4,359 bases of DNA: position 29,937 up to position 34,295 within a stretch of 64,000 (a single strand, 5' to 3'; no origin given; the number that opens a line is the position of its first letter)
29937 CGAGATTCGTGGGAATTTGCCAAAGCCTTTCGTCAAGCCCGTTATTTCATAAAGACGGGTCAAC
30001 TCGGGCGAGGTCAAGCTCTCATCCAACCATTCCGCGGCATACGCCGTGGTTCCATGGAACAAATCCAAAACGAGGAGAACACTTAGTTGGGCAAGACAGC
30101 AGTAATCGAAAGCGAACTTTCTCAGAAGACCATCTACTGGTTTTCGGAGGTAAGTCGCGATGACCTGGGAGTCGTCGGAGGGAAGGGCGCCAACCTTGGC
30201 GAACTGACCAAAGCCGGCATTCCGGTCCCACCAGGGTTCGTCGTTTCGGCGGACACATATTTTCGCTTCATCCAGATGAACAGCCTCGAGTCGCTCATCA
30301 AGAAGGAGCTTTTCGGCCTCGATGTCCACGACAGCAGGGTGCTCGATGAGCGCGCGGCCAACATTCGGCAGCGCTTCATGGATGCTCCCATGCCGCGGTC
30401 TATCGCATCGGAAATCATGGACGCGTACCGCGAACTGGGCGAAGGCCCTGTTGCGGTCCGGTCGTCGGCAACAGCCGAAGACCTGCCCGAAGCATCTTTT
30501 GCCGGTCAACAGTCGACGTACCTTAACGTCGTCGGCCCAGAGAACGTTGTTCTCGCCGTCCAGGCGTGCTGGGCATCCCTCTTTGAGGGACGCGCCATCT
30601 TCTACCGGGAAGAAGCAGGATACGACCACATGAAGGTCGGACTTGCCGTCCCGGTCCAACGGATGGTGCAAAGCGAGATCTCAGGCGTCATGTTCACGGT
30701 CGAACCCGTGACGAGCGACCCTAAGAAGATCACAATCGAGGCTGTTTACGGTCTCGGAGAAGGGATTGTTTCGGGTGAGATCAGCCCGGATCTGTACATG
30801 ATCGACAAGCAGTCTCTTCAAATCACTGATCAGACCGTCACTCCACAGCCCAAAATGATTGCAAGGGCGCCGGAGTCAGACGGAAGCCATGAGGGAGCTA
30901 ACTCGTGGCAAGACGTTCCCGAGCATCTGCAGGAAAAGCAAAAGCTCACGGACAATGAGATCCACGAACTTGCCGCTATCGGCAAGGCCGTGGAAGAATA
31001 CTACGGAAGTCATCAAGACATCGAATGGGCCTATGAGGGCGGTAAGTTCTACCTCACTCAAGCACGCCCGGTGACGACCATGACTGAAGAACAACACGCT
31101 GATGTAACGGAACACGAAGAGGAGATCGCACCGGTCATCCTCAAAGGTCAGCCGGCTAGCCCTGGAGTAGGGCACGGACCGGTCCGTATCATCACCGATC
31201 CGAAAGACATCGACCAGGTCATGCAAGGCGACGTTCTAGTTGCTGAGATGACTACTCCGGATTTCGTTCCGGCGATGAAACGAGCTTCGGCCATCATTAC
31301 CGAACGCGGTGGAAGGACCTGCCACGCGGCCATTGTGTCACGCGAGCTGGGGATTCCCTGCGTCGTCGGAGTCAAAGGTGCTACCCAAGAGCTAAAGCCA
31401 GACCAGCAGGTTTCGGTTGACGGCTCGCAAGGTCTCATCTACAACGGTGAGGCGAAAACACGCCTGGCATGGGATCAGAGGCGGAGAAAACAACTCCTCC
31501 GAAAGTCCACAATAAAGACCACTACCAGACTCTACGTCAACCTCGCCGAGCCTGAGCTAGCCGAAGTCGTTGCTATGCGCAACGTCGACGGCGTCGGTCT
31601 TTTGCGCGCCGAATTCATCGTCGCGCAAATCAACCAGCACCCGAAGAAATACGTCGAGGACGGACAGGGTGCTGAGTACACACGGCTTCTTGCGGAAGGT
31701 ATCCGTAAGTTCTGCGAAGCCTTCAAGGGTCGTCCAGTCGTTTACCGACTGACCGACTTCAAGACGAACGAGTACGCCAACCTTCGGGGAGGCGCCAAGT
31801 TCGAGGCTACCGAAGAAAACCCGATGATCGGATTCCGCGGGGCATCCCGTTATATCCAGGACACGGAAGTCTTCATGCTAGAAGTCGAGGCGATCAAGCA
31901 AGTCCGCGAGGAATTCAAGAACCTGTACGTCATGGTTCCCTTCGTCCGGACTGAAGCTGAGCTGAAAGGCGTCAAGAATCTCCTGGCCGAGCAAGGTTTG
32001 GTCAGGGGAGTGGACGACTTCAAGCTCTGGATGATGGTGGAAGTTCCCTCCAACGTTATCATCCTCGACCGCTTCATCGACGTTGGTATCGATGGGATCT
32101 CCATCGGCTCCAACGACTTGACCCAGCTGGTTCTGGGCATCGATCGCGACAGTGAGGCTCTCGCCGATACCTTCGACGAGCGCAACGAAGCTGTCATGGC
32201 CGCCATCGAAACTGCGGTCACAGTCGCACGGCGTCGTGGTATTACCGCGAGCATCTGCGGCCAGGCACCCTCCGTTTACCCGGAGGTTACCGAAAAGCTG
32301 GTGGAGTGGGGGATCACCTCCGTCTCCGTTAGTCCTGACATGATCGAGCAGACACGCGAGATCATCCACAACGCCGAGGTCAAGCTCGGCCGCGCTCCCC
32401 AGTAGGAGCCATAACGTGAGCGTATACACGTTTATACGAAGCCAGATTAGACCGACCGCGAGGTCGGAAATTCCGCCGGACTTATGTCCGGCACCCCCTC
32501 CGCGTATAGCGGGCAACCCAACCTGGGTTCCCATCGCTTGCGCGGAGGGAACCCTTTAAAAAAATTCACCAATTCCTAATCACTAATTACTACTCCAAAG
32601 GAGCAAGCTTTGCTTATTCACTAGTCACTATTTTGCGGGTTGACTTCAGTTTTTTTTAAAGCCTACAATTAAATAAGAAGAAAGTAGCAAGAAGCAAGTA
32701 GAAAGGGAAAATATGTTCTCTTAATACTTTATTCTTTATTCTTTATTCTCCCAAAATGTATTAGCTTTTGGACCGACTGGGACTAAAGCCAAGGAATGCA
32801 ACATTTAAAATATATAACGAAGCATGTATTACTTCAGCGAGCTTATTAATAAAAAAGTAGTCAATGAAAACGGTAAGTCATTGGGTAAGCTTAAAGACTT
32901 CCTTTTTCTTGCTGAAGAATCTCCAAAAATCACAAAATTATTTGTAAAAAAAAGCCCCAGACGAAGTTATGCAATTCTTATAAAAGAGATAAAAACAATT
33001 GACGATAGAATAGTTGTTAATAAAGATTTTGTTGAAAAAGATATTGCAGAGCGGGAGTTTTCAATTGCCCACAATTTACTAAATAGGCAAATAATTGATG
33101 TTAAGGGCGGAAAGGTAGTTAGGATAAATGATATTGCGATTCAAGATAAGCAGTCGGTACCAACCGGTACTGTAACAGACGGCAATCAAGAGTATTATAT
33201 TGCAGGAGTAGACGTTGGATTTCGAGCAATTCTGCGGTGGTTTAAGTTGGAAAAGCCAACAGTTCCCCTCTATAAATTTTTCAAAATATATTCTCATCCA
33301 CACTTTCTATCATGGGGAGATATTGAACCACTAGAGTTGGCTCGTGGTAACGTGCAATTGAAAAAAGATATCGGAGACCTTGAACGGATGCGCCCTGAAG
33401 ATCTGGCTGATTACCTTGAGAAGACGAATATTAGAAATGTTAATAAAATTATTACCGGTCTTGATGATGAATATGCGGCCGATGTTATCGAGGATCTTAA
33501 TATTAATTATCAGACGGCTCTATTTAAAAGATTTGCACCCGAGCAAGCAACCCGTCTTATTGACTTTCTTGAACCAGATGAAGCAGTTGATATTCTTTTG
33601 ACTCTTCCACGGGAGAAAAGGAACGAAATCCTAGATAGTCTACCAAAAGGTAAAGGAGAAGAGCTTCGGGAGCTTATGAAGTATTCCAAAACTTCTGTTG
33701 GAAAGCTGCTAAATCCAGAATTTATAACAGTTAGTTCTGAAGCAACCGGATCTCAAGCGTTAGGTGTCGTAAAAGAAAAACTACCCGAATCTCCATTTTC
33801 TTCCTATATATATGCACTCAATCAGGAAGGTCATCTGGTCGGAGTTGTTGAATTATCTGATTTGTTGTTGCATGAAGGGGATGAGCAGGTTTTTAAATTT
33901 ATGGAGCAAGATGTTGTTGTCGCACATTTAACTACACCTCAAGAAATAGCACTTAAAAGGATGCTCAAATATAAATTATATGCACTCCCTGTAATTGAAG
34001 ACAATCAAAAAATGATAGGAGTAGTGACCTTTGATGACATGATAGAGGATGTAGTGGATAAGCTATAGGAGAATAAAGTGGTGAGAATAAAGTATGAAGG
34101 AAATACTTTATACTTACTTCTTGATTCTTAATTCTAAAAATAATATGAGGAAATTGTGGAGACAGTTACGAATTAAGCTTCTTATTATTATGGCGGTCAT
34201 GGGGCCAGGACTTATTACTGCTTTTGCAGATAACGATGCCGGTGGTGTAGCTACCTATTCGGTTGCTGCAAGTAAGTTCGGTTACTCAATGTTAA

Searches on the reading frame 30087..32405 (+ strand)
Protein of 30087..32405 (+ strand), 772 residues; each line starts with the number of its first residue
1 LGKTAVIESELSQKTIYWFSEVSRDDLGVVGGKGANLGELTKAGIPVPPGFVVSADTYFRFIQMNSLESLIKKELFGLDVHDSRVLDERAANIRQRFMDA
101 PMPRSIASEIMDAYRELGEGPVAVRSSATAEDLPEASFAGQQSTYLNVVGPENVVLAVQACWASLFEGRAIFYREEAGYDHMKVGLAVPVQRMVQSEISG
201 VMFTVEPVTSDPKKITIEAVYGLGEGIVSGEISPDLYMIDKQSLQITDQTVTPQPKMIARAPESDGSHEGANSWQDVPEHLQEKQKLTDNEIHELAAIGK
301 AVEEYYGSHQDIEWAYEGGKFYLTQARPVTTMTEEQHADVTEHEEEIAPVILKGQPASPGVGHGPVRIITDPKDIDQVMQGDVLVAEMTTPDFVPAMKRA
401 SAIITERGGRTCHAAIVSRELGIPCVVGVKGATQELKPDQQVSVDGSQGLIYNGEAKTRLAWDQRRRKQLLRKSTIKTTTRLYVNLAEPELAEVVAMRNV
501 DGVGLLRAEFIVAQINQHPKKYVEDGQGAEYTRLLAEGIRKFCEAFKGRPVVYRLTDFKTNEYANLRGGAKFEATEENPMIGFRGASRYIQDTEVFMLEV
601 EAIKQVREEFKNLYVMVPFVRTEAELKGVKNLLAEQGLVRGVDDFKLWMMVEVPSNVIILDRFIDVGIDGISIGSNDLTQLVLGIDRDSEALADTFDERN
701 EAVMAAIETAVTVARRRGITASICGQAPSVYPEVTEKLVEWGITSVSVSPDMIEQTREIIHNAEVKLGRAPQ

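Call 9: search_protein_families(library=pfam, proteins=[window:30087-32405:+])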
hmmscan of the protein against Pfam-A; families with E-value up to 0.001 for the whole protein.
window:30087-32405:+ (772 aa): 4 families
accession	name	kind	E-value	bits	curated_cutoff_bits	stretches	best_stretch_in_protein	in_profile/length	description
PF01326.24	PPDK_N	-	4.5e-106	355.3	27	1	29-345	3-325/328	Pyruvate phosphate dikinase, AMP/ATP-binding domain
PF02896.24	PEP-utilizers_C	-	5.2e-66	223.2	22.8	1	473-764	13-292/293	PEP-utilising enzyme, PEP-binding domain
PF00391.29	PEP-utilizers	-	2e-30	104.7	23.1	1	380-449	3-72/72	PEP-utilising enzyme, mobile domain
PF03328.21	HpcH_HpaI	-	0.00078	19.2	25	0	614-719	87-185/221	HpcH/HpaI aldolase/citrate lyase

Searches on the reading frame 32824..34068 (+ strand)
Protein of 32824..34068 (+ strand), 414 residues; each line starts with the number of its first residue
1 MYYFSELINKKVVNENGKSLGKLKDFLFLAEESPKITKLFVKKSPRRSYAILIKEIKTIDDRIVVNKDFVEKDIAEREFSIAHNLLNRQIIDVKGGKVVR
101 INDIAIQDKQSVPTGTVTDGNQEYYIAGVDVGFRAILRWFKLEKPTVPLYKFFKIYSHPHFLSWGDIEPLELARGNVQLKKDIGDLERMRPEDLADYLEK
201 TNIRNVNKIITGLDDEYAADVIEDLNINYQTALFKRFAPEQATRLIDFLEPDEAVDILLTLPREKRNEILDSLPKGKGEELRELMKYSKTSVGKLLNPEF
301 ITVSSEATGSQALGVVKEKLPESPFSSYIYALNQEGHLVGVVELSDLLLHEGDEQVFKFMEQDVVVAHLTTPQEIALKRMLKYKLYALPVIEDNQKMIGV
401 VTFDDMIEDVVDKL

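Call 52: find_encoding_contigs(protein=window:32824-34068:+, flank=10000, max_places=3)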
Protein window:32824-34068:+ (414 aa): 15 contigs read that carry it; 3 places shown.
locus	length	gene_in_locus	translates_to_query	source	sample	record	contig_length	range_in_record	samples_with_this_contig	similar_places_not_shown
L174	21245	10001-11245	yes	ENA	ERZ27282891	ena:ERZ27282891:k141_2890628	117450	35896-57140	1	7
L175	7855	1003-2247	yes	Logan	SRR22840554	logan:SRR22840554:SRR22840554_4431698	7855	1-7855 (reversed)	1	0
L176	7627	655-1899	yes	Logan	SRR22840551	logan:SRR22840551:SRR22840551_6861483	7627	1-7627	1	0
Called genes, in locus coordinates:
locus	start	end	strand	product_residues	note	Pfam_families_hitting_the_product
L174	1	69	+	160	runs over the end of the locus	PF01467:CTP_transf_like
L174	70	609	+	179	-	-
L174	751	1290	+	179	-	-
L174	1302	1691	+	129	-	-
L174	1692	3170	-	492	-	PF00005:ABC_tran, PF02463:SMC_N (faint), PF03193:RsgA_GTPase (faint), PF03308:MeaB (faint), PF13476:AAA_23 (faint), PF13555:AAA_29 (faint), PF12848:ABC_tran_Xtn (weak), PF00005:ABC_tran, +3 more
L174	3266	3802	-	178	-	PF01396:Zn_ribbon_Top1 (faint), PF06677:Auto_anti-p27 (faint), PF06827:zf-FPG_IleRS (faint), PF13240:Zn_Ribbon_1 (faint), PF13453:Zn_ribbon_TFIIB (faint), PF19108:DUF5795 (faint), PF26040:Zn_ribbon_CLPX_N (faint), PF26788:DUF8260 (faint)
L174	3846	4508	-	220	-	PF02589:LUD_dom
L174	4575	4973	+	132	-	PF01638:HxlR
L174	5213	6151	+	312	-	PF01545:Cation_efflux, PF16916:ZT_dimer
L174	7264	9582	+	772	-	PF01326:PPDK_N, PF00391:PEP-utilizers, PF02896:PEP-utilizers_C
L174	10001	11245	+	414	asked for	PF05239:PRC, PF03448:MgtE_N, PF00571:CBS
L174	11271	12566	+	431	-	PF01566:Nramp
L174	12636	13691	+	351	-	PF00723:Glyco_hydro_15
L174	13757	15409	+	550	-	PF01565:FAD_binding_4, PF02913:FAD-oxidase_C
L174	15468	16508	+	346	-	-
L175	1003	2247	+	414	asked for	PF05239:PRC, PF03448:MgtE_N, PF00571:CBS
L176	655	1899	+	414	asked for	PF05239:PRC, PF03448:MgtE_N, PF00571:CBS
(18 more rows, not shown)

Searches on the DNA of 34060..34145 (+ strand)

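Call 48: build_rna_model(alignment_id=A2)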
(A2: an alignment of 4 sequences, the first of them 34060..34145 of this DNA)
Model R1 built from alignment A2 (4 sequences, 130 columns); structure: RNAalifold consensus.
model positions 97; base pairs 23; branch points 0; effective number of sequences 1.72; information 0.591 bits per position. Calibrated on 0.2 Mb of random sequence (short: E-values are rough).
structure used (alignment columns):
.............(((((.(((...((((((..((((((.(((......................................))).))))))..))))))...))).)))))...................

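Call 49: search_with_rna_model(model_id=R1, sources=[window, L001, L002, L003, L004, L005, L006, L007, L008, L010, L011, L012, L013, L014, L016, L018, L020, L021, L022, L023, L024, L025, L027, L029, L030, L032, L033, L034, L035, L036, L037, L038, L039, L040, L041, L042, L044, L045, L047, L048, L049, L050, L051, L052, L053, L056, L057, L058, L060, L061, L062, L063, L064, L066, L067, L068, L070, L071, L072, L073, L074, L075, L076, L078, L079, L080], max_evalue=1, make_alignment=true)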
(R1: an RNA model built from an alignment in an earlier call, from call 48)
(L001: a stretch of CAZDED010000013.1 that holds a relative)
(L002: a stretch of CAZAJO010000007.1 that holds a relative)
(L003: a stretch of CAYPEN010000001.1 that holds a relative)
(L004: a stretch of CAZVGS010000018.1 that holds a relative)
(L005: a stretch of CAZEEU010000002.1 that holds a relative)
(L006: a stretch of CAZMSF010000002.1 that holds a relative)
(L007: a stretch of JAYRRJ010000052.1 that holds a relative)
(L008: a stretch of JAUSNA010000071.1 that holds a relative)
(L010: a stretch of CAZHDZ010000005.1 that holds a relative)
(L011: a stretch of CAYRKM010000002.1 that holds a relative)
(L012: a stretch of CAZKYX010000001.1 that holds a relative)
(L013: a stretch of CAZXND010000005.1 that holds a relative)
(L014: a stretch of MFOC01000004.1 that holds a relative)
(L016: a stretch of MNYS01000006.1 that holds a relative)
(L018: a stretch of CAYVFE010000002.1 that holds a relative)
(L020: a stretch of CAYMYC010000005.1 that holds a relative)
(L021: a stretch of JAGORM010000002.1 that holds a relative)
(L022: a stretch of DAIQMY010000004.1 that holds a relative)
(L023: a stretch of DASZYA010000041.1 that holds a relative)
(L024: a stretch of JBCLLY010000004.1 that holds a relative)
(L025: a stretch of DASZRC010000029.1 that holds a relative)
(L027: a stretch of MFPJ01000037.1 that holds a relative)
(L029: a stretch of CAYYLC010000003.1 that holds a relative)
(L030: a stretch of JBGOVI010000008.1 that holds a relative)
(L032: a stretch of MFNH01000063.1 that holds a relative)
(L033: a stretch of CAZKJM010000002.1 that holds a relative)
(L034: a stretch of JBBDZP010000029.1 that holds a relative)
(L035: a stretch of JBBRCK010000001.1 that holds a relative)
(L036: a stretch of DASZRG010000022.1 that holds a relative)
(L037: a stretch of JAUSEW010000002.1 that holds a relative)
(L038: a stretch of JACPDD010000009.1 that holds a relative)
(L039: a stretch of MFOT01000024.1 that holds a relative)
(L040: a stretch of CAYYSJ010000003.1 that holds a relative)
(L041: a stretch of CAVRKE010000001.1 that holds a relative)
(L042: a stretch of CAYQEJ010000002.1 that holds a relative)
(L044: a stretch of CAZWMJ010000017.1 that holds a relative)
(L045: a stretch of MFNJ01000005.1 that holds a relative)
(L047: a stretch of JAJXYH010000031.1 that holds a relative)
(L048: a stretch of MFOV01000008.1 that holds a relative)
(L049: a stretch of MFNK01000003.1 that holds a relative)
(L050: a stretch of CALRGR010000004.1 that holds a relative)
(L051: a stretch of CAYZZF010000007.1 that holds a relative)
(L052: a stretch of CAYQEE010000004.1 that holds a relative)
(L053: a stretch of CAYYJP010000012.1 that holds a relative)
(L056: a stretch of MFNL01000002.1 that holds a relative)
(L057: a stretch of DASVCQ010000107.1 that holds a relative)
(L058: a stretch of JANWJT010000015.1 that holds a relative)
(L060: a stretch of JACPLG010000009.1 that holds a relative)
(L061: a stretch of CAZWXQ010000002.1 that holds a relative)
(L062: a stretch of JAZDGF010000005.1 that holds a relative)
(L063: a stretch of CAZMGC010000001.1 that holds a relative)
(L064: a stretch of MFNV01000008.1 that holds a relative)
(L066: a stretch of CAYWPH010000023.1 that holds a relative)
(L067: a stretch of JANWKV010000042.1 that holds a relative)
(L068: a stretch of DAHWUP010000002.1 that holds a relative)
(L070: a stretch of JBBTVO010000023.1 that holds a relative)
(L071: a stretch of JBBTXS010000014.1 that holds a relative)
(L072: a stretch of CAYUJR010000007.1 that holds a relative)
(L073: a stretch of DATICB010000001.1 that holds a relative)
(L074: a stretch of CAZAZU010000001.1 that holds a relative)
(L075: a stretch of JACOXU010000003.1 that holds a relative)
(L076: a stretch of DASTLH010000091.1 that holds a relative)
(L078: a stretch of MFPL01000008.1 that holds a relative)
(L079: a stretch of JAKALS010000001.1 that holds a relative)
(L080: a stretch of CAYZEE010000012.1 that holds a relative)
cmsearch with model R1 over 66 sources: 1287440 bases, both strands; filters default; matches with E-value up to 1: 30.
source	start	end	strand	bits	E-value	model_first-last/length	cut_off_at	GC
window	32665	32765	+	90.9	8.1e-17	1-97/97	no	0.27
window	34060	34147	+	86.6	8.1e-16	1-97/97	no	0.25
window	50842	50961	+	80.8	1.8e-14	1-97/97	no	0.27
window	50378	50462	+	79.5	3.7e-14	1-97/97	no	0.22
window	32664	32759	-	60.2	1.1e-09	1-97/97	no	0.26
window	50372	50456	-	56.6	7.3e-09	1-97/97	no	0.21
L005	11110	11202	+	50.2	2.4e-07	1-97/97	no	0.27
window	50840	50957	-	46.7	1.5e-06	1-97/97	no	0.27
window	34057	34141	-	42.8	1.2e-05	1-97/97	no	0.26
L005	11109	11201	-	42.7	1.2e-05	1-97/97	no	0.26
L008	8425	8532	-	37.5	0.00021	1-97/97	no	0.26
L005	6637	6747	+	36.9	0.00029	1-97/97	no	0.25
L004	11101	11196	-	35.9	0.00049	1-97/97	no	0.26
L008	1915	2031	-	35.8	0.0005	1-97/97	no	0.23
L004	11101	11197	+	34.8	0.00087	1-97/97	no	0.26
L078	5272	5366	+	31.6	0.0046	1-97/97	no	0.27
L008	1903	2035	+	30.5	0.0086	1-97/97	no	0.25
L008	8427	8527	+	28.6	0.023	1-97/97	no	0.26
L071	7124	7223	+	27.9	0.034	1-97/97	no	0.28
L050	9890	9987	+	27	0.057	1-97/97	no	0.34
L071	7121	7222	-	26.7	0.066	1-97/97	no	0.28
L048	6384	6526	+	26.5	0.074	1-97/97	no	0.34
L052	3927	4025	+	25.7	0.11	1-97/97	no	0.26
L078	5270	5365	-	25.6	0.12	1-97/97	no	0.29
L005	10226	10404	-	24.4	0.22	1-97/97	no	0.4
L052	3925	4025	-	23.3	0.41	1-97/97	no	0.26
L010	8941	9040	+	21.6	0.97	1-97/97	no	0.32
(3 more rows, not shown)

Alignment A3: 30 matches aligned to the model, 231 columns, each read 5' to 3' on its own strand. Consensus structure (alignment columns), stored with it:
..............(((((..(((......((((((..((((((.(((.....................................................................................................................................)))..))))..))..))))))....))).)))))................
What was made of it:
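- On Intrinsic terminator: The hairpins have 21-29% GC (call 49).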
